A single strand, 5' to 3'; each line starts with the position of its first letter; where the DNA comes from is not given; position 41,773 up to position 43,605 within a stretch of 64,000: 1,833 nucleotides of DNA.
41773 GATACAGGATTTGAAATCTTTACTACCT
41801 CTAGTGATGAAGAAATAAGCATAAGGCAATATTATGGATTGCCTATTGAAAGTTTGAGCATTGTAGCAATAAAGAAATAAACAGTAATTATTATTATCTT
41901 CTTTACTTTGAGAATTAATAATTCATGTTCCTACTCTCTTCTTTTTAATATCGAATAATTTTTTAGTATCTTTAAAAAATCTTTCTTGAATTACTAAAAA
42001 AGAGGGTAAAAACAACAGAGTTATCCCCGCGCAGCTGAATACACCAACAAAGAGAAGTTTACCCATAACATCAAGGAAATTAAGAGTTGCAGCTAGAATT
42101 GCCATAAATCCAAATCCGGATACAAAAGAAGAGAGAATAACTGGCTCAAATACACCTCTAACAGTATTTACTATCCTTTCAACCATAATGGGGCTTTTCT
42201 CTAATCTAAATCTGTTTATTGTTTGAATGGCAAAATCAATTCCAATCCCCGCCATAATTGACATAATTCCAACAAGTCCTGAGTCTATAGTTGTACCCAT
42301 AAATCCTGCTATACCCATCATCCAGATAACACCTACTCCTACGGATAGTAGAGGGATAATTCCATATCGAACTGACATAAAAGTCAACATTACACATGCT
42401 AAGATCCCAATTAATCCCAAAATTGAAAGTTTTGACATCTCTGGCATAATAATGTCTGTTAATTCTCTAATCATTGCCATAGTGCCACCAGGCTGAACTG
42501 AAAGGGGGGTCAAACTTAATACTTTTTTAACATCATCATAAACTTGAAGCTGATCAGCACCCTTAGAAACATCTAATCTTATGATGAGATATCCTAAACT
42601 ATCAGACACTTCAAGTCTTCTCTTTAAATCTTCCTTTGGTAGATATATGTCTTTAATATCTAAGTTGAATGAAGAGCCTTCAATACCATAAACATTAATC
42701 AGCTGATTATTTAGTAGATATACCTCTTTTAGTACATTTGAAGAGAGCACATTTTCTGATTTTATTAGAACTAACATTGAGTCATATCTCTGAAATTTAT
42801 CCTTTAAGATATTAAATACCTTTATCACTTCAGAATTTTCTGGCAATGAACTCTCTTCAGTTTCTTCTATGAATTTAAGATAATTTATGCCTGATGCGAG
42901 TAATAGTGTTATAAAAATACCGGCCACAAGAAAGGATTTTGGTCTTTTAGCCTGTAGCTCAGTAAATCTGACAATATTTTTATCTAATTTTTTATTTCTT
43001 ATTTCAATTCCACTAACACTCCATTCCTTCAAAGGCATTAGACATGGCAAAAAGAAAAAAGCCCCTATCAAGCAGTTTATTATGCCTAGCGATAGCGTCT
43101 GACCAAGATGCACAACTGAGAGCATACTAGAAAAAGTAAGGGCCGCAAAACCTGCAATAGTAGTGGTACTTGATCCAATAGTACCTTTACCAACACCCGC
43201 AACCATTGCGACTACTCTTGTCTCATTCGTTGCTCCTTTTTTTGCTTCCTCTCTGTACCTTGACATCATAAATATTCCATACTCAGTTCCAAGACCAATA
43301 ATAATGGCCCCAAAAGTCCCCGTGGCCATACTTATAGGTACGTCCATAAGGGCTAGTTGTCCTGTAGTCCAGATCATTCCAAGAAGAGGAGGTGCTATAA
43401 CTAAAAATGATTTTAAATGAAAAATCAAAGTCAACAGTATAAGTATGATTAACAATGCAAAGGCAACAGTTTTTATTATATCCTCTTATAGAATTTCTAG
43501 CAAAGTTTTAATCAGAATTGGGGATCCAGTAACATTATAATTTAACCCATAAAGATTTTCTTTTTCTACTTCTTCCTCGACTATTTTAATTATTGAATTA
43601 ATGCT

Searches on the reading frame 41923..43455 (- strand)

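Call 65: search_protein_families(library=pfam, proteins=[window:41923-43455:-])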
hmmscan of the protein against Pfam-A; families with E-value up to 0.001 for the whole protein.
window:41923-43455:- (510 aa): 1 family
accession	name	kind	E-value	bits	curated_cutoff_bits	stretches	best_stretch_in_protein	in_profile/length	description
PF03176.21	MMPL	-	3e-33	115.6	20.5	2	289-494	89-308/333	MMPL family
